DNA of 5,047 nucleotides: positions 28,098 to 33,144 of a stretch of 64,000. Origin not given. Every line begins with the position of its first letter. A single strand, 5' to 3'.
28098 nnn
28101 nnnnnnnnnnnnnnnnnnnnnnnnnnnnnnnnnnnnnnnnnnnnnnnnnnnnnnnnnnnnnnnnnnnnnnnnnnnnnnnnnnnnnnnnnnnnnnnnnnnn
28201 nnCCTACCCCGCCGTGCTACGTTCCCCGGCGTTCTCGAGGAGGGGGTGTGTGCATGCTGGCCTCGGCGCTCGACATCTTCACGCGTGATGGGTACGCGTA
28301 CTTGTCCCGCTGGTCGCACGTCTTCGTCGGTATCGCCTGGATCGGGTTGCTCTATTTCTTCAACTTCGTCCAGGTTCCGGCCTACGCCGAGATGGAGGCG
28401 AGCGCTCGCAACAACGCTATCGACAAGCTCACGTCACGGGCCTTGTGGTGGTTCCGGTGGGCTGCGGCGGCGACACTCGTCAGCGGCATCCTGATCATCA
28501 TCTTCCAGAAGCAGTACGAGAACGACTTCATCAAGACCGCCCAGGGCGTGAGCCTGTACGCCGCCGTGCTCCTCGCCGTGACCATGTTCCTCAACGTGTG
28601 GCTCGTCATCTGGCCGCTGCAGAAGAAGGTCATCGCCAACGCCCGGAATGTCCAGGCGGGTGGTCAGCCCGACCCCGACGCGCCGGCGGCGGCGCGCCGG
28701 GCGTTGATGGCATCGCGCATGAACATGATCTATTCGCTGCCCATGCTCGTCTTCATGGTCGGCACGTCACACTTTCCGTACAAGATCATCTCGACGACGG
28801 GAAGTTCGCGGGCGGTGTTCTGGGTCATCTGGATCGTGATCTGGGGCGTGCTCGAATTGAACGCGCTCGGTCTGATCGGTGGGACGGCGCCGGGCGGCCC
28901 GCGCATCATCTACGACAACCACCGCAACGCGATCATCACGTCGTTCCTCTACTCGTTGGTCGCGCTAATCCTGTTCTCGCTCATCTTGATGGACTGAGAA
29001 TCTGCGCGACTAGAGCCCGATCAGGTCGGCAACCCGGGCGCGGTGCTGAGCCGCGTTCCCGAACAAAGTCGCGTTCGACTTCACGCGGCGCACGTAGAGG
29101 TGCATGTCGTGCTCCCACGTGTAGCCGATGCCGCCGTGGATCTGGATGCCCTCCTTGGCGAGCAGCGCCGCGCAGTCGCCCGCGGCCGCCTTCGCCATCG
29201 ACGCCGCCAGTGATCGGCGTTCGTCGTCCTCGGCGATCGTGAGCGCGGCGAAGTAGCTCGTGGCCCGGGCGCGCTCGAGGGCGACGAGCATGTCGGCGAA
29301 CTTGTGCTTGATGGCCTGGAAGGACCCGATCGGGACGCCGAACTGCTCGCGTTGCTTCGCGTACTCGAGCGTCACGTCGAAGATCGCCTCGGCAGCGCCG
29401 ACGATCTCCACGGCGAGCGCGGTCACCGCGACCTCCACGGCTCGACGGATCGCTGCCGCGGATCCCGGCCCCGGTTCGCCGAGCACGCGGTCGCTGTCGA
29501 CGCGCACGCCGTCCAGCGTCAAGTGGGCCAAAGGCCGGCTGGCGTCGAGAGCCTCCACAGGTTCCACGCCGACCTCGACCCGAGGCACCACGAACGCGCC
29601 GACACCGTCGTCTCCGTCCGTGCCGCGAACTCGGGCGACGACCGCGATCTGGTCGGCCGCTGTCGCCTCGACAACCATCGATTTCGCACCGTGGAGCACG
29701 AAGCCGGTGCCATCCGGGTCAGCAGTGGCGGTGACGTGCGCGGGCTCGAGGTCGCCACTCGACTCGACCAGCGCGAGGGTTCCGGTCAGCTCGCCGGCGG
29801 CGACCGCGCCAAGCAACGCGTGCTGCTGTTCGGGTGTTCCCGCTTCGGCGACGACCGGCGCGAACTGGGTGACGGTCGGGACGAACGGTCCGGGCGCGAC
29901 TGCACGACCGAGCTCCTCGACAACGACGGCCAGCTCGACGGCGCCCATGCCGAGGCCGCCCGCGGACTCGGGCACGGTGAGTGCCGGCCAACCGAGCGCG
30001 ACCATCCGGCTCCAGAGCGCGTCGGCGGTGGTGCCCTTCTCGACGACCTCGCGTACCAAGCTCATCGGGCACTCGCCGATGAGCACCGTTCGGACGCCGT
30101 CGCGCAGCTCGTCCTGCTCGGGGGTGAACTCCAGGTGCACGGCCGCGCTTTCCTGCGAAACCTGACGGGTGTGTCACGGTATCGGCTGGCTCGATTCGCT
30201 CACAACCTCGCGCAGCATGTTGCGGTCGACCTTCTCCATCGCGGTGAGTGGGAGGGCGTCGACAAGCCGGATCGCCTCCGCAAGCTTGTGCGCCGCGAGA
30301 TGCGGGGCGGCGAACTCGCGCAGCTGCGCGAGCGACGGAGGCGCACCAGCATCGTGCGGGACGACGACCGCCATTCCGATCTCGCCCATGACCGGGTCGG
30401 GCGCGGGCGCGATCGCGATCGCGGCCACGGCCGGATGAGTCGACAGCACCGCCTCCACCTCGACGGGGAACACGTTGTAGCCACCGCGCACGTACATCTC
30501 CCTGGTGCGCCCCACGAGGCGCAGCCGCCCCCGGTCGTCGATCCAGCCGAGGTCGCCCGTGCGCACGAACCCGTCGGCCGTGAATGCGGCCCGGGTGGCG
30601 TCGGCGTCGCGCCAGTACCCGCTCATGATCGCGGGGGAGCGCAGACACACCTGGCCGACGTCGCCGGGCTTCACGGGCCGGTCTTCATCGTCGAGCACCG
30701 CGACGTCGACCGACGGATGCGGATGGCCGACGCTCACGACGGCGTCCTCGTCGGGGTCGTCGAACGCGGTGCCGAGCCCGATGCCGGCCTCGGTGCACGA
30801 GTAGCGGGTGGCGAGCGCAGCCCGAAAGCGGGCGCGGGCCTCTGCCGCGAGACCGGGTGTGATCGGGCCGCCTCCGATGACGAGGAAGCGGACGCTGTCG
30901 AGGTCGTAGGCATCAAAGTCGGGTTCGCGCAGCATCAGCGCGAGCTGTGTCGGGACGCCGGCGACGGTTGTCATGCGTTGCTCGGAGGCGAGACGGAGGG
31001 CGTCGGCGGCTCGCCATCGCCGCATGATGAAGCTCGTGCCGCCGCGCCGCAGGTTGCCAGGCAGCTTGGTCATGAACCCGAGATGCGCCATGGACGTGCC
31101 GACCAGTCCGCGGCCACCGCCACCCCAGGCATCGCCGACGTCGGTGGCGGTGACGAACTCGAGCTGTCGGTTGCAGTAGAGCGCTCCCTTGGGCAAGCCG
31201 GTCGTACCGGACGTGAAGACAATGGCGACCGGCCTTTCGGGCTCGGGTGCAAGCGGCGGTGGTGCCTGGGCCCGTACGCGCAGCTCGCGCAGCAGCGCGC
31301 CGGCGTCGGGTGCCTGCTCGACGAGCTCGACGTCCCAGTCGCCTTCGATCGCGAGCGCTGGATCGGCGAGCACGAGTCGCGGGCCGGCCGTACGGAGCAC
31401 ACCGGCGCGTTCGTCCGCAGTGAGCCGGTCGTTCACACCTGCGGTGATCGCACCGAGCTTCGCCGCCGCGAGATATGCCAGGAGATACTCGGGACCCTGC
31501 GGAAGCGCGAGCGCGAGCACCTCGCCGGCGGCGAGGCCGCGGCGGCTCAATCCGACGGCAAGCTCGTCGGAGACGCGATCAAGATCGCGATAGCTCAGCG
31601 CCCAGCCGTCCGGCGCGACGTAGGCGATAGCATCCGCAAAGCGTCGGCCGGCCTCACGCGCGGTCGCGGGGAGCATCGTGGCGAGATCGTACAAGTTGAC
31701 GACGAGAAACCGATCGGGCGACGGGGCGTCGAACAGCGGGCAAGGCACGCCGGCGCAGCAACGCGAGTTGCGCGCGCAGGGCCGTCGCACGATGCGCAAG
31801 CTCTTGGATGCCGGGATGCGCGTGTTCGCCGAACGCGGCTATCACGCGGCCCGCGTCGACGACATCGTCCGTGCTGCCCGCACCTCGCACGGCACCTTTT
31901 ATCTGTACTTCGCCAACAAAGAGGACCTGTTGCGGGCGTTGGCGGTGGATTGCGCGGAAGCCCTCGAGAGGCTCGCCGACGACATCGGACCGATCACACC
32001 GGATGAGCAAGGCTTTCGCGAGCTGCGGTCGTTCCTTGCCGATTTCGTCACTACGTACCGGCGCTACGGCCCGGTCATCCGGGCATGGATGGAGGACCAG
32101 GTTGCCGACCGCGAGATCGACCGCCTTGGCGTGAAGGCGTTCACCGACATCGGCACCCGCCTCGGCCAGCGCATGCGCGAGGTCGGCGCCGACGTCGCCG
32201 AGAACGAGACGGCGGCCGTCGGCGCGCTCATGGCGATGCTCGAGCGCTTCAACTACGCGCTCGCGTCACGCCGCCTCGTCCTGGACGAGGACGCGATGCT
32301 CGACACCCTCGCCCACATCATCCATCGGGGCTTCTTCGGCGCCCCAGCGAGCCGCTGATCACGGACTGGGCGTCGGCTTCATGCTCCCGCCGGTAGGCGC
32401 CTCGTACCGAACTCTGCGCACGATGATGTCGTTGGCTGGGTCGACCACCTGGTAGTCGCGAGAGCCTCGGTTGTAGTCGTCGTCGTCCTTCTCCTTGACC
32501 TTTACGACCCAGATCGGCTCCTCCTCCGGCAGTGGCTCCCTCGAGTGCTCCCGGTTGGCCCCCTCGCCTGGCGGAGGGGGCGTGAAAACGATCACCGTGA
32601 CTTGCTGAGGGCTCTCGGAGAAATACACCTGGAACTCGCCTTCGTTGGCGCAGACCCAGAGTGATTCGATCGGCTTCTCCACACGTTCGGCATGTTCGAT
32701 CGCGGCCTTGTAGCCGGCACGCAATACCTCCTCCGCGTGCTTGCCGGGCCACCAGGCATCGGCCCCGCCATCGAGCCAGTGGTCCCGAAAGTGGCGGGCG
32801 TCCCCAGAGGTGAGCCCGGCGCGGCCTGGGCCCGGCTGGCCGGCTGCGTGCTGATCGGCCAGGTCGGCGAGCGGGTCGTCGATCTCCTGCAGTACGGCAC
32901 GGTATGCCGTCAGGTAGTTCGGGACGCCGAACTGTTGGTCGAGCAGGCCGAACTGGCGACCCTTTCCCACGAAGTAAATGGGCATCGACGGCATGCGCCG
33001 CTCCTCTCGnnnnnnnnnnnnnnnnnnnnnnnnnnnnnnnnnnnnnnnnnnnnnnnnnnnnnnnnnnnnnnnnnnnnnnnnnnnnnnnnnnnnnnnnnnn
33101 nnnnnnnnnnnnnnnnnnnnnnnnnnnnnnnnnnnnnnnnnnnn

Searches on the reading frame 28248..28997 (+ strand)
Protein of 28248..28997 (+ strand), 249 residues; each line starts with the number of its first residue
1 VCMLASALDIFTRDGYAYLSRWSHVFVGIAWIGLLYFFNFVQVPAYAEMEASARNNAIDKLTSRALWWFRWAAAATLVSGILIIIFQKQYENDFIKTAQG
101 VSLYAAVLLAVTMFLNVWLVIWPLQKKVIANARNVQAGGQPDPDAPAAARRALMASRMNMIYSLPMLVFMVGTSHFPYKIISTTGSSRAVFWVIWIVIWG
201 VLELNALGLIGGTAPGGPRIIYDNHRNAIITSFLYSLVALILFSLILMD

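Call 18: search_protein_families(library=pfam, proteins=[window:28248-28997:+], max_evalue=0.001)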
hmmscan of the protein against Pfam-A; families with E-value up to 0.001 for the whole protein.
window:28248-28997:+ (249 aa): 2 families
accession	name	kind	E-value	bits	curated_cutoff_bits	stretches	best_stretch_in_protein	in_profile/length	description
PF06181.16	Urate_ox_N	-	1.1e-12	48.5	26.9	1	97-182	168-246/295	Urate oxidase N-terminal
PF05425.18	CopD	-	0.0008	20.2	32.1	1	67-138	9-74/105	Copper resistance protein D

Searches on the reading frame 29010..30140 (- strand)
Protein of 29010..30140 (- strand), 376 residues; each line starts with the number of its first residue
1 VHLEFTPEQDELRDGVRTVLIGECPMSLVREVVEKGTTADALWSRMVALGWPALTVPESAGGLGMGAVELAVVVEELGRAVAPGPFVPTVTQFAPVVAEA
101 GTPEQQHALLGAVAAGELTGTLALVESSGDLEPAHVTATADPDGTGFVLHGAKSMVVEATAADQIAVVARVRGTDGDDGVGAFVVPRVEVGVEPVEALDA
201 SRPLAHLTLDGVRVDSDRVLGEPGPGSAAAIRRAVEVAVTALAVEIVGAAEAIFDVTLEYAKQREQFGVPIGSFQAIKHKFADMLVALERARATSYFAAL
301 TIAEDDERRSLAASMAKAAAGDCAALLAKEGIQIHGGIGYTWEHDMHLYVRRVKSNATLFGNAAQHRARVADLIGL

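Call 18: search_protein_families(library=pfam, proteins=[window:29010-30140:-], max_evalue=0.001)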
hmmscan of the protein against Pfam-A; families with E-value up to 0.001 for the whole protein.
window:29010-30140:- (376 aa): 4 families
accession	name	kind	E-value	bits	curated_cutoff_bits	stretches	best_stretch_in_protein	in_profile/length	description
PF00441.29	Acyl-CoA_dh_1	-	3.8e-28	98.9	22.4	1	240-372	16-147/150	Acyl-CoA dehydrogenase, C-terminal domain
PF02771.21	Acyl-CoA_dh_N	-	3.2e-20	73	22.9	1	6-117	1-113/113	Acyl-CoA dehydrogenase, N-terminal domain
PF08028.16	Acyl-CoA_dh_2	-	3.5e-09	37.5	22.7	1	242-351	3-121/134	Acyl-CoA dehydrogenase, C-terminal domain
PF02770.24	Acyl-CoA_dh_M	-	3.1e-08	34.1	33.3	1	132-197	12-77/97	Acyl-CoA dehydrogenase, middle domain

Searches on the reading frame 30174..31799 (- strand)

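Call 18: search_protein_families(library=pfam, proteins=[window:30174-31799:-], max_evalue=0.001)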
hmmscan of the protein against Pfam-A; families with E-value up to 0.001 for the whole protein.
window:30174-31799:- (541 aa): 2 families
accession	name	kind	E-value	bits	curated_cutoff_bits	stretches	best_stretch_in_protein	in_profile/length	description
PF00501.34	AMP-binding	-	3.2e-68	230.7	29.9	1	49-396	3-384/384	AMP-binding enzyme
PF13193.12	AMP-binding_C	-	6.7e-14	53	24.5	1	447-523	1-76/76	AMP-binding enzyme C-terminal domain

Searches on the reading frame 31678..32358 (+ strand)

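Call 18: search_protein_families(library=pfam, proteins=[window:31678-32358:+], max_evalue=0.001)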
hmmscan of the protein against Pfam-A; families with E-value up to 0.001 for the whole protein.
window:31678-32358:+ (226 aa): 2 families
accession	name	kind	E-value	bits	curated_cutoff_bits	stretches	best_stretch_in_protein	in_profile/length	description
PF00440.29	TetR_N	-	4.6e-18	65.2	24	1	42-88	1-47/47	Bacterial regulatory proteins, tetR family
PF21313.2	EthR_C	-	0.00049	20.8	27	0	117-215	2-105/111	Transcriptional regulator EthR, C-terminal domain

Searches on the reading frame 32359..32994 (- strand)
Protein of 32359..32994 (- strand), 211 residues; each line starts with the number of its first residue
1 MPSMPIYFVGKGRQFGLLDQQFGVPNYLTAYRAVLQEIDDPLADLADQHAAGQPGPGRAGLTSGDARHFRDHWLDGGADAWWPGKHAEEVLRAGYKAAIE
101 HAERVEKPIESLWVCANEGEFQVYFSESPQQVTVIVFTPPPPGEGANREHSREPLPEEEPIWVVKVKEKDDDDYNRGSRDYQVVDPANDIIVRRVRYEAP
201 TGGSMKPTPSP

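Call 18: search_protein_families(library=pfam, proteins=[window:32359-32994:-], max_evalue=0.001)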
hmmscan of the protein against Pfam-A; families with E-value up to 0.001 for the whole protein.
window:32359-32994:- (211 aa): 0 families

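Call 39: find_homologous_proteins(query=window:32359-32994:-, max_evalue=0.001)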
Query window:32359-32994:- (211 aa): 142 proteins with E <= 0.001 among 399 candidates; the best 120 are listed.
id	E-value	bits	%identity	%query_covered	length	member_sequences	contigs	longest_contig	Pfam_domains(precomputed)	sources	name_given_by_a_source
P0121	9.2e-138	475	96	100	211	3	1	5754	-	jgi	jgi:hypothetical protein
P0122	1.4e-73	265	64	93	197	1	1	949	-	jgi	jgi:hypothetical protein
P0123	4.3e-73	264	59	98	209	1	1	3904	-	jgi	jgi:hypothetical protein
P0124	1.5e-72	262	64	93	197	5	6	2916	-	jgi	jgi:hypothetical protein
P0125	2.4e-72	261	64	93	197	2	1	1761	-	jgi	jgi:hypothetical protein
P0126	6.8e-72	260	61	93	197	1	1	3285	-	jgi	jgi:hypothetical protein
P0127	2.6e-71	258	63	93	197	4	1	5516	-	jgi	jgi:hypothetical protein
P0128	6.3e-71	257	62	93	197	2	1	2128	-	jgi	jgi:hypothetical protein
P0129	8.6e-71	256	63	93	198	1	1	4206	-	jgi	jgi:hypothetical protein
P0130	8.7e-71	256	62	93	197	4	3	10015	-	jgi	jgi:hypothetical protein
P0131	2.0e-70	255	60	93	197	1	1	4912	-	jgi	jgi:hypothetical protein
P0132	4.0e-70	254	62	93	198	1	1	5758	-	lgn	-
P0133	9.7e-70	253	62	93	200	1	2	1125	-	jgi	jgi:hypothetical protein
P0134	1.2e-69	252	62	93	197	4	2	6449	-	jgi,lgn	jgi:hypothetical protein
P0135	1.4e-69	252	62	93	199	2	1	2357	-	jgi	jgi:hypothetical protein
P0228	5.1e-38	149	48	82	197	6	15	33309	-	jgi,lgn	jgi:hypothetical protein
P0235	2.2e-36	144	42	95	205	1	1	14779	-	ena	-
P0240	3.3e-35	140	45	82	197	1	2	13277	-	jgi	jgi:hypothetical protein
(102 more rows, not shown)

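Call 42: search_solved_structures(query=A3, max_evalue=10)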
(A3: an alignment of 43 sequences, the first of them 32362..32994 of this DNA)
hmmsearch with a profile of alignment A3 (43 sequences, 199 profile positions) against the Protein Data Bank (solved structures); distinct sequences matched with E-value up to 10: 0.

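Call 43: search_protein_families(library=padloc, proteins=[window:32362-32994:-], max_evalue=10)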
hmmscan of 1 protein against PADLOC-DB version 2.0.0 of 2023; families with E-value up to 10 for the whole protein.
window:32362-32994:- (211 aa): 0 families

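Call 44: find_encoding_contigs(protein=P0228, flank=6000, max_places=3)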
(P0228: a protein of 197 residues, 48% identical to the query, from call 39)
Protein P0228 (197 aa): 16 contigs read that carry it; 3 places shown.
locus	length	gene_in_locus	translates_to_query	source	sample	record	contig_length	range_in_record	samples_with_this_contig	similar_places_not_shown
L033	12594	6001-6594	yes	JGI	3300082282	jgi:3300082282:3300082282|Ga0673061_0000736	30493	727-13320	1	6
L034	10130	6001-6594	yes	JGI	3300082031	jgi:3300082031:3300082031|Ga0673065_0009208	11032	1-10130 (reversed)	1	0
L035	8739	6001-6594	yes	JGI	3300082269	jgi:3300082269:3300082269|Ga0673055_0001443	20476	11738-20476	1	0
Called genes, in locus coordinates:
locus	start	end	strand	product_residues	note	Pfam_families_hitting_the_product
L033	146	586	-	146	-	PF01161:PBP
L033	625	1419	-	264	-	PF04493:Endonuclease_5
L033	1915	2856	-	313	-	PF26514:DUF8173 (weak)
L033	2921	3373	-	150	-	PF19853:DUF6328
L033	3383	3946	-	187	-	-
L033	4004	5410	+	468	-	PF13458:Peripla_BP_6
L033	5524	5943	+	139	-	PF00027:cNMP_binding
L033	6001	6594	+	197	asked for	-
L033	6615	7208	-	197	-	-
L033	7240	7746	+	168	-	-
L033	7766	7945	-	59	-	-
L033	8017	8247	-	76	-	PF00313:CSD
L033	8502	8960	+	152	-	-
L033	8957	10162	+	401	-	PF00067:p450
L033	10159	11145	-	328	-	PF00535:Glycos_transf_2, PF10111:Glyco_tranf_2_2, PF13641:Glyco_tranf_2_3 (weak)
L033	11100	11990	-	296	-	-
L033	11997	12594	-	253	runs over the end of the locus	PF21711:DCTN5 (faint), PF25087:GMPPB_C (faint), PF00132:Hexapep (weak), PF25084:LbH_EIF2B (weak), PF00132:Hexapep, PF14602:Hexapep_2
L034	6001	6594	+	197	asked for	-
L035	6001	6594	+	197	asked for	-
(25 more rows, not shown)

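Call 45: find_encoding_contigs(protein=P0235, flank=6000, max_places=3)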
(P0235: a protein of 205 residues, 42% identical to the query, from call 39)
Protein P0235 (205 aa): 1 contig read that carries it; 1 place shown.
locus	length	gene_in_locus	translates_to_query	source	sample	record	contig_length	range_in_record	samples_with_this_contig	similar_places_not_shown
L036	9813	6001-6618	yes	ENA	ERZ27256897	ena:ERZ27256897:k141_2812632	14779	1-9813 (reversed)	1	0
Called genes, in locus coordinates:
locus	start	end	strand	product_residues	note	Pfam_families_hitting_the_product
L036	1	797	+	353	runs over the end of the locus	PF10094:DUF2332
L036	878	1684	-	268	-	PF01261:AP_endonuc_2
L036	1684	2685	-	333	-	PF00561:Abhydrolase_1, PF12146:Hydrolase_4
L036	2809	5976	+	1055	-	PF13191:AAA_16, PF13401:AAA_22 (faint), PF13424:TPR_12 (faint)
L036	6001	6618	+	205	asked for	-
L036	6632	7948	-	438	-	PF07907:YibE_F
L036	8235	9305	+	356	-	PF01551:Peptidase_M23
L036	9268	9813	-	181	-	?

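Call 48: find_encoding_contigs(protein=P0240, flank=5000, max_places=3)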
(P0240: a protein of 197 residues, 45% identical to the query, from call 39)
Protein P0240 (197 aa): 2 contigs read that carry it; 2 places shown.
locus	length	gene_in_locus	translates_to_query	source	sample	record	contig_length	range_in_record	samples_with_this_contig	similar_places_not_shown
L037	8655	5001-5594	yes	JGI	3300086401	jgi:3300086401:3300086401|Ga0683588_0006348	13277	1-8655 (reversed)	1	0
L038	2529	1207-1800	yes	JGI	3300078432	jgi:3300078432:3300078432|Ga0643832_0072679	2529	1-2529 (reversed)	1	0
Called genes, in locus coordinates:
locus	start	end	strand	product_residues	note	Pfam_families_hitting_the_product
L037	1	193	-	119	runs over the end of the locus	PF01242:PTPS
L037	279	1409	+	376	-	PF00144:Beta-lactamase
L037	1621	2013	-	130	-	-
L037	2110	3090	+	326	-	-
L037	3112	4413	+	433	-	PF13458:Peripla_BP_6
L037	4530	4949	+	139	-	PF00027:cNMP_binding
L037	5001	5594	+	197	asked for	-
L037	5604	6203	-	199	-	-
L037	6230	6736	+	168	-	-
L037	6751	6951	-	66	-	-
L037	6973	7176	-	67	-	PF00313:CSD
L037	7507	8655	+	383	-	?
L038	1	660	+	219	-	?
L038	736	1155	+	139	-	PF00027:cNMP_binding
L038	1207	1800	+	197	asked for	-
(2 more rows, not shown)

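Call 49: predict_structure(alignment_id=A3)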
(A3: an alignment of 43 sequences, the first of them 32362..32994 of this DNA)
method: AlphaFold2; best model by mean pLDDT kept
length: 211 residues; sequences in the alignment: 43
mean_pLDDT: 76.2   pTM: 0.76
mean pLDDT of the five models: 76.2, 75.5, 71.1, 70.6, 69.9
residues with pLDDT >= 90: 64; 70-90: 79; 50-70: 39; < 50: 29
segments of 3 or more residues with pLDDT < 50: 1-10, 12-21, 208-211
pLDDT, mean of each block of 10 residues (from residue 1): 30 45 67 90 87 61 86 81 89 95 92 82 92 87 59 73 91 70 94 81 51 46
secondary structure, 60 per line:
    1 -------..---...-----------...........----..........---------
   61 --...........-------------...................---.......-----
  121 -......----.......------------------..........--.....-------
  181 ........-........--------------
elements in order: H27-37 H42-51 H63-73 H87-105 E109-115 E122-127 E132-138 E157-166 H169-173 E181-185 E190-197

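Call 53: fold_search(model_id=the predicted structure, library=pdb)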
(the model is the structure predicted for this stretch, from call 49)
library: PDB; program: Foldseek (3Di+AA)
matches with E <= 10: 83; with E <= 0.001: 0
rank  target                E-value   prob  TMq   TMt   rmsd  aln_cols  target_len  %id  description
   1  3cqb_B                1.0e+00  0.14  0.16  0.30   4.0        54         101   13  Crystal structure of heat shock protein HtpX domain from Vibrio parahaemolyticus RIMD 2210633 (released 2008-05-27)
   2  5owo_C                1.0e+00  0.04  0.16  0.19  15.5       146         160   13  Human cytoplasmic Dynein N-Terminus dimerization domain at 1.8 Angstrom resolution (released 2018-07-11)
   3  8kes_E                1.3e+00  0.13  0.13  0.11   2.9        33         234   15  Cryo-EM structure of HRD1-SEL1LX3-XTP3B complex in C1 symmetry (released 2025-02-19)
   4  5owo_D                1.4e+00  0.03  0.16  0.20  15.9       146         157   12  Human cytoplasmic Dynein N-Terminus dimerization domain at 1.8 Angstrom resolution (released 2018-07-11)
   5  8ket_F                1.9e+00  0.11  0.13  0.11   2.8        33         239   15  Cryo-EM structure of HRD1-SEL1LFL-XTP3B complex (released 2025-02-19)
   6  3s6t                  2.3e+00  0.02  0.14  0.07  12.1       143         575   12  Crystal Structure of insect beta-N-acetyl-D-hexosaminidase OfHex1 V327G complexed with PUGNAc (released 2012-04-11)
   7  7oci_H                2.3e+00  0.01  0.09  0.08  15.4       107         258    8  Cryo-EM structure of yeast Ost6p containing oligosaccharyltransferase complex (released 2022-02-16)
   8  6jak_B                2.8e+00  0.08  0.13  0.07   7.0        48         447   12  OtsA apo structure (released 2019-12-04)
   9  1pyp_A                3.2e+00  0.02  0.08  0.07   7.6        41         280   17  X-RAY DIFFRACTION STUDY OF INORGANIC PYROPHOSPHATASE FROM BAKER,S YEAST AT THE 3 ANGSTROMS RESOLUTION (RUSSIAN) (released 1983-10-27)
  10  5kvm_A                3.2e+00  0.01  0.09  0.06  11.1        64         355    9  Extracellular region of mouse GPR56/ADGRG1 in complex with FN3 monobody (released 2016-09-28)
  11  7xy6_A                3.4e+00  0.02  0.11  0.10  14.1        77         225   16  Adenosine receptor bound to an agonist in complex with G protein obtained by cryo-EM (released 2023-05-03)
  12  8t3v_A                3.6e+00  0.03  0.14  0.13  12.3        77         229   13  Cryo-EM structure of the DHA bound FFA1-Gq complex (released 2024-01-24)
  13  3nsm                  3.6e+00  0.01  0.14  0.07  12.5       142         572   10  Crystal Structure of insect beta-N-acetyl-D-hexosaminidase OfHex1 from Ostrinia furnacalis (released 2010-11-24)
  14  1qdn_A                3.6e+00  0.01  0.09  0.10  10.6        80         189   10  AMINO TERMINAL DOMAIN OF THE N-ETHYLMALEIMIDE SENSITIVE FUSION PROTEIN (NSF) (released 1999-06-21)
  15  4nub                  3.9e+00  0.07  0.12  0.07   5.7        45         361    9  Crystal structure of Escherichia coli ribosomal oxygenase YcfD (released 2014-02-26)
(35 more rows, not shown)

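Call 56: search_protein_families(library=pfam, proteins=[L033:5524-5943:+], max_evalue=0.001)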
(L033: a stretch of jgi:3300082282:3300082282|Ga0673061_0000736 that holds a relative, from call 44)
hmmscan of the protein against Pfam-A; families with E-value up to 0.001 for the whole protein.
L033:5524-5943:+ (139 aa): 1 family
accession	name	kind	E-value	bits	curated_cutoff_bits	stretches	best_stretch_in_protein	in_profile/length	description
PF00027.35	cNMP_binding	-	1.3e-17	64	27.5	1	35-115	3-88/89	Cyclic nucleotide-binding domain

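Call 79: search_protein_families(library=pfam, alignment_id=A3, max_evalue=1)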
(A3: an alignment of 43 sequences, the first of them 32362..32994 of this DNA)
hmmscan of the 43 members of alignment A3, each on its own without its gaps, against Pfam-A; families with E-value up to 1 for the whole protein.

A. member 1, window:32362-32994:- (211 aa): 0 families

B. families by the number of members that match (of 43 scanned): 3 families
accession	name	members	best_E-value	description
PF24708.1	Lip_C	2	0.017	Lipase-like, C-terminal domain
PF11796.13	DUF3323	2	0.082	Protein of unknown function N-terminus (DUF3323)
PF12196.13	hNIFK_binding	1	0.2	FHA Ki67 binding domain of hNIFK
